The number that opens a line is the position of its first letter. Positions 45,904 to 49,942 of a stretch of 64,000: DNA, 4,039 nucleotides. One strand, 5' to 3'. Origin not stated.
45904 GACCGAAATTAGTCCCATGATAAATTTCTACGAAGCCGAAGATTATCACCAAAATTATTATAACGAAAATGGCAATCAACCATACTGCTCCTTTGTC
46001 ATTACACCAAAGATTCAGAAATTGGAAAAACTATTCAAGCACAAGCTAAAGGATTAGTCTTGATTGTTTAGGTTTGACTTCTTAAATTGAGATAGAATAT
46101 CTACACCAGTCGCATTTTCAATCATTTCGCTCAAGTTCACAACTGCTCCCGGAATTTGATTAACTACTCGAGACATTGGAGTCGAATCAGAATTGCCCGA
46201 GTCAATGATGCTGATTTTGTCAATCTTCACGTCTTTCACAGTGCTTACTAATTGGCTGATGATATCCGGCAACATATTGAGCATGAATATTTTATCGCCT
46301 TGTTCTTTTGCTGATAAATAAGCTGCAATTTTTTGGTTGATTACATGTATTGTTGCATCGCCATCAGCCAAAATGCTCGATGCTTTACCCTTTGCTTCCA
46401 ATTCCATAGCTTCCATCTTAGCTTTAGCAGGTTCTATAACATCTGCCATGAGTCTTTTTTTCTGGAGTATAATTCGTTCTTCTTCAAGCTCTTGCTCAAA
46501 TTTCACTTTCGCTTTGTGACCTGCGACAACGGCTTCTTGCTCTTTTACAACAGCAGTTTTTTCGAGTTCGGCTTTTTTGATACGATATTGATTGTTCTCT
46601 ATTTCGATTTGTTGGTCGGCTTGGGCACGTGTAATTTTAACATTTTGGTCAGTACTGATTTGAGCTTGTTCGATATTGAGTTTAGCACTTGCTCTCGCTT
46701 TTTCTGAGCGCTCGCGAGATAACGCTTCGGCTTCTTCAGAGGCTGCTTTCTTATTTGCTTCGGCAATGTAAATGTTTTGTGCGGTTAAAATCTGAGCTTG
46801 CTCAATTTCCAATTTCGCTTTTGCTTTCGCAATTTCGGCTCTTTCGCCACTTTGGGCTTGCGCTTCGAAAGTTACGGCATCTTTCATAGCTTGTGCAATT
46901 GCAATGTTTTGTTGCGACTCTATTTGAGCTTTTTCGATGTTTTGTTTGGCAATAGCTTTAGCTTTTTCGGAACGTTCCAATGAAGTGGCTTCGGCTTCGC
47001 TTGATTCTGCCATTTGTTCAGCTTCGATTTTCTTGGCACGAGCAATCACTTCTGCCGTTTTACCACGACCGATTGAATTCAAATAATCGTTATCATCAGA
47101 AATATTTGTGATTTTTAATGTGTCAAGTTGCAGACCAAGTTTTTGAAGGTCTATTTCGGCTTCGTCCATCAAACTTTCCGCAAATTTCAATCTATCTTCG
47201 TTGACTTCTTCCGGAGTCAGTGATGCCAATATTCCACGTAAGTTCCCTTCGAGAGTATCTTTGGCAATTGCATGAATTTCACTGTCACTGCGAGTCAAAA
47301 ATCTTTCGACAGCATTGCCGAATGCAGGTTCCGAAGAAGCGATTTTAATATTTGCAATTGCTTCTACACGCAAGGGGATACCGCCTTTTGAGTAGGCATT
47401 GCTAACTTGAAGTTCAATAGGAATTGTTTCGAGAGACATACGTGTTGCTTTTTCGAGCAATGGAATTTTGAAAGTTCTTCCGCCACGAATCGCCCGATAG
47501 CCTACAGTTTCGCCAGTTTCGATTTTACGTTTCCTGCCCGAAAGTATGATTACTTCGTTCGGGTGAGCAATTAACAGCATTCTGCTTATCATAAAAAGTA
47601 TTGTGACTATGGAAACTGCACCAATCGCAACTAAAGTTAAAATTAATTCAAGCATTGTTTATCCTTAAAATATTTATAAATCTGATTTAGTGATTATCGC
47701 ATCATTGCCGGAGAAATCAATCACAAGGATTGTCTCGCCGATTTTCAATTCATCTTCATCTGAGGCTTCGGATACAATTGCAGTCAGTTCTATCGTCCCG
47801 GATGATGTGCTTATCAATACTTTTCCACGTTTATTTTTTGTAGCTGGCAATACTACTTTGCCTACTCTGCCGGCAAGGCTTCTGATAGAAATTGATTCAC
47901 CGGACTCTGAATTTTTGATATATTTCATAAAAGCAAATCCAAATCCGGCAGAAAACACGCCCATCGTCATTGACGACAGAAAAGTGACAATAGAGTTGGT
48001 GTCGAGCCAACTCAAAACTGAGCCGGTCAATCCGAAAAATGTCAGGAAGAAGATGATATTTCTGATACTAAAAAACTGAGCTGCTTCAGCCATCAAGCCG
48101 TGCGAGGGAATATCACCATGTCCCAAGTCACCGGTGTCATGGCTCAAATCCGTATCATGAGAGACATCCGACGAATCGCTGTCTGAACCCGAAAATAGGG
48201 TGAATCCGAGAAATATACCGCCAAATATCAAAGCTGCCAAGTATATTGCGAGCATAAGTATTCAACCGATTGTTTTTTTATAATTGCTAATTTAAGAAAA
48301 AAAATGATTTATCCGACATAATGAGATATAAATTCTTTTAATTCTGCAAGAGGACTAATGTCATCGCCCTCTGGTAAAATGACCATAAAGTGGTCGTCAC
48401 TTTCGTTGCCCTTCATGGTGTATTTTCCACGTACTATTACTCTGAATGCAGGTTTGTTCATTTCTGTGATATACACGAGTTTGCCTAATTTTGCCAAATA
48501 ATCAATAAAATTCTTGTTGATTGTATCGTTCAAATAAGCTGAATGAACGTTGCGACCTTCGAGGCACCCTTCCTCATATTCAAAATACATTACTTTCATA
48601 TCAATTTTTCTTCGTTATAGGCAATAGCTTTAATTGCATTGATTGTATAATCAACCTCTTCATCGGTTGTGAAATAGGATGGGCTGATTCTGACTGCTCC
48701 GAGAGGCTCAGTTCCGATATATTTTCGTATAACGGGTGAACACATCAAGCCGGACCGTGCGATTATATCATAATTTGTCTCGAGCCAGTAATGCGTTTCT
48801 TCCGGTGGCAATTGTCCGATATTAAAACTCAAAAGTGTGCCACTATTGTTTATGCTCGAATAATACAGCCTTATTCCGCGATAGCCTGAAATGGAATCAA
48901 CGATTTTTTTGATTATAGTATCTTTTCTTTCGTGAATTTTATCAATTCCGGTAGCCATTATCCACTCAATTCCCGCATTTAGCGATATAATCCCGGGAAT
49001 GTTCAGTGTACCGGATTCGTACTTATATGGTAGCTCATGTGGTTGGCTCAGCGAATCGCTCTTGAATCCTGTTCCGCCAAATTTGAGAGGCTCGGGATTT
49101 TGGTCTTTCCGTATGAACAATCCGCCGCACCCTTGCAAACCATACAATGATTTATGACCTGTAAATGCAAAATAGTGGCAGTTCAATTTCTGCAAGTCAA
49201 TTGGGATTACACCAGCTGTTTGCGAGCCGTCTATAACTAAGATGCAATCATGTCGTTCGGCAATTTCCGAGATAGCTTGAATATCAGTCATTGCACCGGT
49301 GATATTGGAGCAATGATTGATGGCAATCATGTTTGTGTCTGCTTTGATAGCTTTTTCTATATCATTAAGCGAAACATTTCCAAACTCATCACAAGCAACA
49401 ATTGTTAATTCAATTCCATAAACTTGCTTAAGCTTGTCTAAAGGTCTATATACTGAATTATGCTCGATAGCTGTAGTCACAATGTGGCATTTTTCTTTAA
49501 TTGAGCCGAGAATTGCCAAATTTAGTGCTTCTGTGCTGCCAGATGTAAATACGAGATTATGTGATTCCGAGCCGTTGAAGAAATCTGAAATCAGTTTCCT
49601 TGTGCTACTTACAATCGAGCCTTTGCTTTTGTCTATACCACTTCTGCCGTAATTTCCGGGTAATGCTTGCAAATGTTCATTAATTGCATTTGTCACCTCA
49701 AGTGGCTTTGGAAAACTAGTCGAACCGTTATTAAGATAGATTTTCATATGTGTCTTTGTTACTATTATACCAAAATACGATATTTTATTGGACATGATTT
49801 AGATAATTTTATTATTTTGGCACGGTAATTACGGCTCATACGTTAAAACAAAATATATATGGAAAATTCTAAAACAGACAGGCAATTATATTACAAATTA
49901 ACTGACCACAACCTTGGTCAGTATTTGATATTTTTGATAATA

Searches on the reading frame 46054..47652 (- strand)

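Call 50: search_protein_families(library=pfam, proteins=[window:46054-47652:-], max_evalue=0.00001)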
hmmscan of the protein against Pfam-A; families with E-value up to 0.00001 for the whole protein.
window:46054-47652:- (532 aa): 1 family
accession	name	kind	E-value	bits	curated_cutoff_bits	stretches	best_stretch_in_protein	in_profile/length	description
PF01145.31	Band_7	-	1.1e-23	84.6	23.6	1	28-215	2-176/176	SPFH domain / Band 7 family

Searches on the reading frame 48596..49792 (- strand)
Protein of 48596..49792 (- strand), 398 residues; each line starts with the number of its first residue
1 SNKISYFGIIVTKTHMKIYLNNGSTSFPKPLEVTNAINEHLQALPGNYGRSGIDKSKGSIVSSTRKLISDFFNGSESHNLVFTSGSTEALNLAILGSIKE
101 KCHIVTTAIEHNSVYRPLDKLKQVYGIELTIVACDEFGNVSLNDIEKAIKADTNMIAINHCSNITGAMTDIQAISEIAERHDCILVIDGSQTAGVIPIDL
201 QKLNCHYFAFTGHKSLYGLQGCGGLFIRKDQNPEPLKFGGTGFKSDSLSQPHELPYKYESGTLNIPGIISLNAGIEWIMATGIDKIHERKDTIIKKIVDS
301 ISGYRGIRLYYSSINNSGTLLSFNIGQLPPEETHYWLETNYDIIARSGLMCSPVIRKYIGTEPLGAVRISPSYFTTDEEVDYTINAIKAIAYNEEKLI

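Call 50: search_protein_families(library=pfam, proteins=[window:48596-49792:-], max_evalue=0.00001)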
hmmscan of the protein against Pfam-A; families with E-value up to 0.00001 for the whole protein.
window:48596-49792:- (398 aa): 4 families
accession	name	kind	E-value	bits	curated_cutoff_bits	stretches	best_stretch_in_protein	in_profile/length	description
PF00266.25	Aminotran_5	-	2.2e-78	264.3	21.5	1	18-382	1-370/371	Aminotransferase class-V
PF01053.26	Cys_Met_Meta_PP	-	2.1e-11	43.5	27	1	78-196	69-181/381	Cys/Met metabolism PLP-dependent enzyme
PF00155.27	Aminotran_1_2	-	4.5e-10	39.7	19.7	1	62-188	45-185/361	Aminotransferase class I and II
PF01041.23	DegT_DnrJ_EryC1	-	5.7e-07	29.5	19.8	1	76-231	39-189/360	DegT/DnrJ/EryC1/StrS aminotransferase family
